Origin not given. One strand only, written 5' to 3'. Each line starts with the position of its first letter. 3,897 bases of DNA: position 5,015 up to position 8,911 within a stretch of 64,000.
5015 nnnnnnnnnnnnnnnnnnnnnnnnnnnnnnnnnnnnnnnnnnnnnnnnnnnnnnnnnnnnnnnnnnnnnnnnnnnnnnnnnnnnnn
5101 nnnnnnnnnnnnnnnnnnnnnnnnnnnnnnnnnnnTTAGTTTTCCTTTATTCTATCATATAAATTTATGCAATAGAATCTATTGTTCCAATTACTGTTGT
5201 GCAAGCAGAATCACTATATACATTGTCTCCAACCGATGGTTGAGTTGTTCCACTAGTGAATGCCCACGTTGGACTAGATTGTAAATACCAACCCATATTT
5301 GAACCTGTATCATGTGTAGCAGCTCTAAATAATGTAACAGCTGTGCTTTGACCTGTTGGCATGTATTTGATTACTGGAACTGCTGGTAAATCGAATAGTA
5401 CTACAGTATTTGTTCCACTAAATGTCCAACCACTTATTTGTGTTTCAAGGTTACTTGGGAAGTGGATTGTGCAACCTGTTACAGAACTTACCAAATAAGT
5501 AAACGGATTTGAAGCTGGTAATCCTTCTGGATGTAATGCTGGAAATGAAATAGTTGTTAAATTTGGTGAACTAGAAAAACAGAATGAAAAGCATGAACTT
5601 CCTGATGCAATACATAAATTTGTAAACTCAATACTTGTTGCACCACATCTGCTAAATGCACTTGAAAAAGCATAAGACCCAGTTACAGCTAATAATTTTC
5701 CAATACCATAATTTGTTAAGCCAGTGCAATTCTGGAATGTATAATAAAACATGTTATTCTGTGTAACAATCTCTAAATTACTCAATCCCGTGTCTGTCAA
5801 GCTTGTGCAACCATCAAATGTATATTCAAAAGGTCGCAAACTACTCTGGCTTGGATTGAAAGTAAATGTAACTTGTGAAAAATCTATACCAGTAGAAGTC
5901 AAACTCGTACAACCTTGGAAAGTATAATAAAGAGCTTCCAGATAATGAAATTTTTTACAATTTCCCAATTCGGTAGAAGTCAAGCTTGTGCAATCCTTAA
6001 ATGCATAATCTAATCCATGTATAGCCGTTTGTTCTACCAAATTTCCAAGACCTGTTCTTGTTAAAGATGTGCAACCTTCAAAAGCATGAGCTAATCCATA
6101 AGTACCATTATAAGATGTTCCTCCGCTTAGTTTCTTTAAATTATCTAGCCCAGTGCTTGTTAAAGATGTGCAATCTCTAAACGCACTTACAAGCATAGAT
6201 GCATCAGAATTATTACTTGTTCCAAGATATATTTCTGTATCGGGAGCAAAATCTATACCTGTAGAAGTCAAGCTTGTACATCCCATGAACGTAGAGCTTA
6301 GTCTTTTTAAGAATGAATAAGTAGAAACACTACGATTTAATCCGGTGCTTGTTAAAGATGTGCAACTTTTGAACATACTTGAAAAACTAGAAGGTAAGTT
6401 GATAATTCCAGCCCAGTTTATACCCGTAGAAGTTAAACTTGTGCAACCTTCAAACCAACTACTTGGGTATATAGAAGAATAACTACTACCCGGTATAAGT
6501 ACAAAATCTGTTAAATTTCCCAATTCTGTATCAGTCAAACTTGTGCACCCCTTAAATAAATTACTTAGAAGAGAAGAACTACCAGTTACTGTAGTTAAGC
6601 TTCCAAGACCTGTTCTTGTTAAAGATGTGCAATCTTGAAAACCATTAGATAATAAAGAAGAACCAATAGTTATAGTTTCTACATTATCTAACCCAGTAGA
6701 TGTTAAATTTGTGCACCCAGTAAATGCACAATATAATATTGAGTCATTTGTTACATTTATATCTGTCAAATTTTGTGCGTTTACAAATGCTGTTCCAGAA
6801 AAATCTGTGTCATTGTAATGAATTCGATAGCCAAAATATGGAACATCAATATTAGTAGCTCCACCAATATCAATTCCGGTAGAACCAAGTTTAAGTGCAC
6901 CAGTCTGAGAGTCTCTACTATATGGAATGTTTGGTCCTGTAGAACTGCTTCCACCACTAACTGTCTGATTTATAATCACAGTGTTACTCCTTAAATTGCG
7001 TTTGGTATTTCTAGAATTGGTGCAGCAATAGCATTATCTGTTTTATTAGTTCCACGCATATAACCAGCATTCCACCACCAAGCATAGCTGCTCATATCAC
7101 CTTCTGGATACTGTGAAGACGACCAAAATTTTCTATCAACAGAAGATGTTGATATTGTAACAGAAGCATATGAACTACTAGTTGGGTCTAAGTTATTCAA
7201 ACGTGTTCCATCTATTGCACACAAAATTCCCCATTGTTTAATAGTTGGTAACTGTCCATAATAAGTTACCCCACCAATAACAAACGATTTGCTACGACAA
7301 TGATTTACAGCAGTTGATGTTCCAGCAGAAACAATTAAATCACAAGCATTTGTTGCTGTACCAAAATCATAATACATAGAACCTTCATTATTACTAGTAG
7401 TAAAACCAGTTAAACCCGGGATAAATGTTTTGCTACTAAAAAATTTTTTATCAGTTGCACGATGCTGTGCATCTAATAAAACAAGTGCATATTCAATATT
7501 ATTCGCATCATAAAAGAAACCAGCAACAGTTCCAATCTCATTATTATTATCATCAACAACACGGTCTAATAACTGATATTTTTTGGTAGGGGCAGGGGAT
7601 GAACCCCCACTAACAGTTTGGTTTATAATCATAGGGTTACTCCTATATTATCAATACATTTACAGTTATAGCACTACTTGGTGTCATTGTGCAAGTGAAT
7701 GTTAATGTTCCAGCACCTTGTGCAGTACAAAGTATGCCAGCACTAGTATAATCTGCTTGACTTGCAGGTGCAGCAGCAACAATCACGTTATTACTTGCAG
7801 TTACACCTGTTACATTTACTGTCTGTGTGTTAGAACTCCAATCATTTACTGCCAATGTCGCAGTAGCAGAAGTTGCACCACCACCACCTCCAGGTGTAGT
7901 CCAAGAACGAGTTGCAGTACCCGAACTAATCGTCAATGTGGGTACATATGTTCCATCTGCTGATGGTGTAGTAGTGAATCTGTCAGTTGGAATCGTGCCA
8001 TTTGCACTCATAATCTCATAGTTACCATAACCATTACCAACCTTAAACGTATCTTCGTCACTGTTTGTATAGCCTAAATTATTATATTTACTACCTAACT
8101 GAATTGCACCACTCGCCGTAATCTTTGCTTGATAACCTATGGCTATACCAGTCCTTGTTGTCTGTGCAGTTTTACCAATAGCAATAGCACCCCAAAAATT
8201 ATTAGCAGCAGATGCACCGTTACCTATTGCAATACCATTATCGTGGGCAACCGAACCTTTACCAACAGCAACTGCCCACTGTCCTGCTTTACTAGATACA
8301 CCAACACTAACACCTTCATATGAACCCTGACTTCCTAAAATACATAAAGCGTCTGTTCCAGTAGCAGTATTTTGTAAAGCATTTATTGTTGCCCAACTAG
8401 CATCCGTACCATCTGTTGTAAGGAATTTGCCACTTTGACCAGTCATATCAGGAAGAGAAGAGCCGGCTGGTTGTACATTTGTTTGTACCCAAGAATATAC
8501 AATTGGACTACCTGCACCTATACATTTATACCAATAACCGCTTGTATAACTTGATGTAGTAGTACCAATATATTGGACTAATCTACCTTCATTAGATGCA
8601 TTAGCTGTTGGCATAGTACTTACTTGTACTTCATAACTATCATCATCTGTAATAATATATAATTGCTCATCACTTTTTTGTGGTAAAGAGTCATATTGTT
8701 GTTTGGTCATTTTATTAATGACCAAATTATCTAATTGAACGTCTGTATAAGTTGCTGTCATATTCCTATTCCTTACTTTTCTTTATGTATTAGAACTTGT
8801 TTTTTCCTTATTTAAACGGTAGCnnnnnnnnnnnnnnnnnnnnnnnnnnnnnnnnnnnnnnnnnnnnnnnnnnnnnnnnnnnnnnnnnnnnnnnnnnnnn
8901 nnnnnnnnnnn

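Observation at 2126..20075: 18-kb receptor-binding supermodule: seven BspA-type LRR proteins and four fibre proteins built by N-terminal domain swapping and segmental duplication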

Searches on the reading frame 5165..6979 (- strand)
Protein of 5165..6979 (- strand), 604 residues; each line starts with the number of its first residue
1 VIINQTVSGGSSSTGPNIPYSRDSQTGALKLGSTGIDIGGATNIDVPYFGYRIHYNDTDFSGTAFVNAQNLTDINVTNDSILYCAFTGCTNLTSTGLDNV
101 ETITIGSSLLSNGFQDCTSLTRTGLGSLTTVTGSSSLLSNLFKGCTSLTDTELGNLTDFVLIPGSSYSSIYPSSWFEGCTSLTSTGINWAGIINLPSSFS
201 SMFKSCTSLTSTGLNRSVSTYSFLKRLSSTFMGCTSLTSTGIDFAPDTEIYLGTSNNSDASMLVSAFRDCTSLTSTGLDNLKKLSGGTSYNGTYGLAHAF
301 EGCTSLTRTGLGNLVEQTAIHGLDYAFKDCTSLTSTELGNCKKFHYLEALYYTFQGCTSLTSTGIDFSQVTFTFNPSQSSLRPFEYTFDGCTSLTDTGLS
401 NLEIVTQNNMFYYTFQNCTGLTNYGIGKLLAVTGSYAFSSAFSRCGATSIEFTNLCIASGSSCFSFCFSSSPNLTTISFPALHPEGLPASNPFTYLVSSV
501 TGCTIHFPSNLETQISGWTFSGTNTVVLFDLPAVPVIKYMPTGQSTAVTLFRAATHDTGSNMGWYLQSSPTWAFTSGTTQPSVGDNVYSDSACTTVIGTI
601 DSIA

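Call 4: search_protein_families(library=pfam, proteins=[window:5165-6979:-], max_evalue=0.01)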
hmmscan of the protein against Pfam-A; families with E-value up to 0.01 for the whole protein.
window:5165-6979:- (604 aa): 2 families
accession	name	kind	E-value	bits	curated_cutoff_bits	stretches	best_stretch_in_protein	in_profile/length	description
PF13306.12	LRR_5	-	5.6e-14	52.6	27.7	2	298-440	6-122/127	BspA type Leucine rich repeat region (6 copies)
PF19729.6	LRR_FBXL18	-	0.0059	15.6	27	0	305-363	451-509/591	F-box/LRR-repeat protein 18, LRR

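Call 5: search_protein_families(library=phrogs, proteins=[window:5165-6979:-], max_evalue=0.001)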
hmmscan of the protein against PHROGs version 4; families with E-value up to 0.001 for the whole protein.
window:5165-6979:- (604 aa): 1 family
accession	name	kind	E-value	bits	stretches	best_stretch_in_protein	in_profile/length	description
phrog_9915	-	unknown function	3.3e-19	68.7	1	80-364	1249-1505/1813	-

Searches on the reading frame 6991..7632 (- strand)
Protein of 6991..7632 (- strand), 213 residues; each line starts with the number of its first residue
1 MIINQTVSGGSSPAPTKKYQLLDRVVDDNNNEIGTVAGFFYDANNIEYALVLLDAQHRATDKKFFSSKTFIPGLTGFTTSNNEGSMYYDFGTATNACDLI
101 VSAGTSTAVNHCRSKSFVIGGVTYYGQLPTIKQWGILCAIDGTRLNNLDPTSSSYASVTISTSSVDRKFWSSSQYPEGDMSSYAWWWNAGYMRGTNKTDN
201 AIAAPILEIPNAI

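Call 4: search_protein_families(library=pfam, proteins=[window:6991-7632:-], max_evalue=0.01)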
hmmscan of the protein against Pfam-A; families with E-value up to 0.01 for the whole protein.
window:6991-7632:- (213 aa): 0 families

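Call 5: search_protein_families(library=phrogs, proteins=[window:6991-7632:-], max_evalue=0.001)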
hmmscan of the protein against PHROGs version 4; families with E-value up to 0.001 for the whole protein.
window:6991-7632:- (213 aa): 0 families

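Call 56: search_solved_structures(query=window:6991-7632:-, max_evalue=1)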
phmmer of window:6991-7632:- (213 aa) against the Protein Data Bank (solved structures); distinct sequences matched with E-value up to 1: 0.

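Call 70: find_homologous_proteins(query=window:6991-7632:-)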
Query window:6991-7632:- (213 aa): 282 proteins with E <= 0.001 among 639 candidates; the best 120 are listed.
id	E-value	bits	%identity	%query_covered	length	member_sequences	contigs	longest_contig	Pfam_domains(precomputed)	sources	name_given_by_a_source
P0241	5.4e-140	482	100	100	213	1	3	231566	-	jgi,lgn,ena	-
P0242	1.4e-43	167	50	98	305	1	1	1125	-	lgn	-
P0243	2.3e-41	160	47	99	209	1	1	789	-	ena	-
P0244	5.2e-41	159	48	97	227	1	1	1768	-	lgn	-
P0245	5.9e-41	159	47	100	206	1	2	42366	-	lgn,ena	-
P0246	6.9e-41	158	46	97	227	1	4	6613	-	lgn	-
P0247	4.8e-40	156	47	94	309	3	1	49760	-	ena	-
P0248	1.9e-39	154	46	95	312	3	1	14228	-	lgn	-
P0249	3.3e-39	153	41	100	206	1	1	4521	PF07603.18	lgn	-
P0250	4.8e-39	152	45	99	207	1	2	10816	-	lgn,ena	-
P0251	5.7e-39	152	46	91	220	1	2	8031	-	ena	-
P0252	5.8e-39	152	47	92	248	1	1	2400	-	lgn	-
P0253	1.1e-38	151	45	99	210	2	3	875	-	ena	-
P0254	4.4e-38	149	44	94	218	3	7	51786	-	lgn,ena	-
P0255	4.7e-38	149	45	98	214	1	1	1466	-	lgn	-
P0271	3.9e-36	143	44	99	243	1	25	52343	-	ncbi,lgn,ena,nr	ncbi:MAG: hypothetical protein IKH36_01755 [Bacilli bacterium]|nr:hypothetical protein [Bacilli bact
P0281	3.3e-35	140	43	96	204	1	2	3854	PF07603.18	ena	-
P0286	7.6e-35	139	39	95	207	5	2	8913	PF07603.18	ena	-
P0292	2.2e-34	137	40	95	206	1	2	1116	PF07603.18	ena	-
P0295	3.5e-34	136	43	95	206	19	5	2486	PF07603.18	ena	-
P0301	7.9e-34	135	38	95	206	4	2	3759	PF07603.18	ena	-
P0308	1.0e-33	135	43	95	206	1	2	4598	PF07603.18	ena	-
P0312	1.5e-33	134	45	72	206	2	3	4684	PF07603.18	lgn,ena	-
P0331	6.9e-33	132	41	96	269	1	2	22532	PF07603.18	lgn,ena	-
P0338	1.4e-32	131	42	96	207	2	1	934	PF07603.18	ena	-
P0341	1.9e-32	131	42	95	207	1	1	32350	PF07603.18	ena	-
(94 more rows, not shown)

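Call 73: search_protein_families(library=pfam, alignment_id=A2, max_evalue=0.01)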
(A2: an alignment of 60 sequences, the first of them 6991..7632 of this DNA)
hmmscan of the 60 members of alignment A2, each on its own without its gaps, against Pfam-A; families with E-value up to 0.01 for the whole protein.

A. member 1, window:6991-7632:- (213 aa): 0 families

B. families by the number of members that match (of 60 scanned): 3 families
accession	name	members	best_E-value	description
PF07603.17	Lcl_C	23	9.5e-07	Lcl C-terminal domain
PF00318.25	Ribosomal_S2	1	0.0032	Ribosomal protein S2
PF00502.25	Phycobilisome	1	0.0091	Phycobilisome protein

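Call 77: predict_structure(alignment_id=A2)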
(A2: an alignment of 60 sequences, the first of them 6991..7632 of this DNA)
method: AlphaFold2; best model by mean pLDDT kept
length: 213 residues; sequences in the alignment: 60
mean_pLDDT: 89.7   pTM: 0.86
mean pLDDT of the five models: 89.7, 89.5, 89.1, 88.4, 87.4
residues with pLDDT >= 90: 156; 70-90: 37; 50-70: 8; < 50: 12
segments of 3 or more residues with pLDDT < 50: 1-11
pLDDT, mean of each block of 10 residues (from residue 1): 41 73 98 97 96 98 96 87 74 97 98 98 98 90 93 94 81 91 91 94 98 87
secondary structure, 60 per line:
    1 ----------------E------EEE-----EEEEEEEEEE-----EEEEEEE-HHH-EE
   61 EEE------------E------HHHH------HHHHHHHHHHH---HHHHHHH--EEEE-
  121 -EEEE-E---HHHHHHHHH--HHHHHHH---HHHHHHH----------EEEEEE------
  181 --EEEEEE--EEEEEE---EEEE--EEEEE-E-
elements in order: E24-26 E32-41 E47-53 E59-63 H83-86 H93-103 H107-113 E116-119 E122-125 H131-139 H142-148 H152-158 E169-174 E183-188 E191-196 E200-203 E206-210

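Call 80: fold_search(model_id=the predicted structure, library=pdb)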
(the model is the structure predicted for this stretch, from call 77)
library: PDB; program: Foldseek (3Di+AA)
matches with E <= 10: 79; with E <= 0.001: 0
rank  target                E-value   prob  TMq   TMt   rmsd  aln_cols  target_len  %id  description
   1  8q4e_A                3.0e-03  0.99  0.33  0.52   9.1       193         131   14  Structure of Legionella pneumophila Lcl C-terminal domain (released 2023-12-27)
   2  6tl7_A                1.1e+00  0.06  0.15  0.22   9.7       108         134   10  CRYSTAL STRUCTURE OF LECTIN-LIKE OX-LDL RECEPTOR 1 (P212121) (released 2020-07-22)
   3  1yxj_A                1.3e+00  0.08  0.18  0.27   8.1       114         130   15  Crystal structure of human lectin-like oxidized low-density lipoprotein receptor 1 (LOX-1) at low pH (released 2005-06-14)
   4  1ypq_A                1.4e+00  0.08  0.18  0.28   7.9       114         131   12  Human Oxidized Low Density Lipoprotein Receptor LOX-1 Dioxane Complex (released 2005-02-08)
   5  8kev_E                1.6e+00  0.01  0.07  0.07  26.6       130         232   11  Cryo-EM structure of HRD1-SEL1L-XTP3B (state D1) complex (released 2025-02-19)
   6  7xmp                  1.8e+00  0.08  0.18  0.29   8.4       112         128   11  High resolution structure of lectin-like Ox-LDL receptor 1 in space group P 32 2 1 (released 2023-05-03)
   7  6tl9_A                1.8e+00  0.06  0.18  0.27   7.8       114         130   12  CRYSTAL STRUCTURE OF LECTIN-LIKE OX-LDL RECEPTOR 1 IN COMPLEX WITH BI-0115 (released 2020-07-22)
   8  6tl9_B                2.1e+00  0.06  0.17  0.27   7.7       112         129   13  CRYSTAL STRUCTURE OF LECTIN-LIKE OX-LDL RECEPTOR 1 IN COMPLEX WITH BI-0115 (released 2020-07-22)
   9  1ypo_F                2.6e+00  0.06  0.17  0.27   6.6       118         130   14  Human Oxidized Low Density Lipoprotein Receptor LOX-1 P3 1 21 Space Group (released 2005-02-08)
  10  5unb_B                3.0e+00  0.01  0.13  0.09  17.1       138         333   10  Crystal structure of putative Putative deoxyribonuclease-2 from Burkholderia thailandensis in complex with copper (released 2017-02-15)
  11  6hq9_B                3.2e+00  0.12  0.13  0.40   3.8        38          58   16  Crystal structure of the Tudor domain of human ERCC6-L2 (released 2018-10-17)
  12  1b6e                  3.6e+00  0.04  0.18  0.28   9.5       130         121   13  HUMAN CD94 (released 1999-06-15)
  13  6tla_A                3.6e+00  0.03  0.15  0.22  11.0       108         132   14  CRYSTAL STRUCTURE OF LECTIN-LIKE OX-LDL RECEPTOR 1 (C 1 2 1) (released 2020-07-22)
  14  7r8u_AAA              4.0e+00  0.05  0.18  0.28   8.2       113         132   12  LOX-1 - Structural and Functional Studies of a Receptor Implicated in Atherosclerosis (released 2022-06-01)
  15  1ypq_B                4.0e+00  0.04  0.18  0.27   7.3       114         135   13  Human Oxidized Low Density Lipoprotein Receptor LOX-1 Dioxane Complex (released 2005-02-08)
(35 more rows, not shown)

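Call 91: search_protein_families(library=ncbifam, proteins=[window:6991-7632:-], max_evalue=0.01)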
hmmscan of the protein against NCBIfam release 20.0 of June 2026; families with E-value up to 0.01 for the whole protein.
window:6991-7632:- (213 aa): 0 families

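Call 101: find_encoding_contigs(protein=P0271, flank=10000, max_places=3)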
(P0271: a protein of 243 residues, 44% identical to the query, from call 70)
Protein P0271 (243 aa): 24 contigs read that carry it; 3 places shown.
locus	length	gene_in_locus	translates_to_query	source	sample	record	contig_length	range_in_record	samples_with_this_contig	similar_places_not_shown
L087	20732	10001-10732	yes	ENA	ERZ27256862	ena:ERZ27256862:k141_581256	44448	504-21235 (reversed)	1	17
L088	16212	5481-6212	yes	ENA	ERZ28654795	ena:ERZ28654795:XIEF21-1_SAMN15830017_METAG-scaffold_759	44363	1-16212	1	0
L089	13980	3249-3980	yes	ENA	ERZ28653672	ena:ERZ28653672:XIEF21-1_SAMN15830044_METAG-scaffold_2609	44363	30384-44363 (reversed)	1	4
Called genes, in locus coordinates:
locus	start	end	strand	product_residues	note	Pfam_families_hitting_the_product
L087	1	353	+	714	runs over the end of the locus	PF16510:P22_portal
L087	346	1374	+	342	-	-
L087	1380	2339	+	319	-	-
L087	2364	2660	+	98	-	-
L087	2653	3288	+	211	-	-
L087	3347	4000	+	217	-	-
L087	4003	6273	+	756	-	-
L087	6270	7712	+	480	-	PF21882:Gp53-like_C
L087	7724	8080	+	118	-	-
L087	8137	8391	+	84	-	-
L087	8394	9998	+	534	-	-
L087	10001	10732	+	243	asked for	-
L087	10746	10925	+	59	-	-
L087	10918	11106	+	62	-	-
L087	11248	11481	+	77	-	-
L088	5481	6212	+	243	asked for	-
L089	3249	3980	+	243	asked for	-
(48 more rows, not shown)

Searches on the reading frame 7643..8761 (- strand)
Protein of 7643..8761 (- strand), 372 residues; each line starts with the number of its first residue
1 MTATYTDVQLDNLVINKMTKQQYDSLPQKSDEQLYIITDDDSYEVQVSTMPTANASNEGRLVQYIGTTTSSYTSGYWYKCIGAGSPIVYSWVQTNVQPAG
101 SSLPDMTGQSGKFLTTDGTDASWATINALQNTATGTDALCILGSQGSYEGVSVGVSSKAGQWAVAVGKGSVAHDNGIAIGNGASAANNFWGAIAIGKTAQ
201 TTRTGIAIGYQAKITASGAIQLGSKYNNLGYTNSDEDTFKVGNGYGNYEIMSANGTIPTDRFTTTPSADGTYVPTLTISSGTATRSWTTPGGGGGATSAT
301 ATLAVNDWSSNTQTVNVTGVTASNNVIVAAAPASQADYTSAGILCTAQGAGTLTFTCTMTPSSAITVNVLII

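Call 4: search_protein_families(library=pfam, proteins=[window:7643-8761:-], max_evalue=0.01)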
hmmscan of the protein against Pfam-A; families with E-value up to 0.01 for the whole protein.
window:7643-8761:- (372 aa): 0 families

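Call 5: search_protein_families(library=phrogs, proteins=[window:7643-8761:-], max_evalue=0.001)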
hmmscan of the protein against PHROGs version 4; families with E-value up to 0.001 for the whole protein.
window:7643-8761:- (372 aa): 0 families

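Call 21: find_related_loci(query=window:7643-8761:-, collection=viral_contigs, flank=10000)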
Query window:7643-8761:- (372 aa) in viral_contigs; peptide patterns used: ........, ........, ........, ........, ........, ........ (x = any residue, [..] = any of these).
5 stretches matched a pattern, but none encodes a relative of the query by tblastn (E <= 1e-3).

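Call 91: search_protein_families(library=ncbifam, proteins=[window:7643-8761:-], max_evalue=0.01)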
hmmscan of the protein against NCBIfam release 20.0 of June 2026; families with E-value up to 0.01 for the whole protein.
window:7643-8761:- (372 aa): 0 families
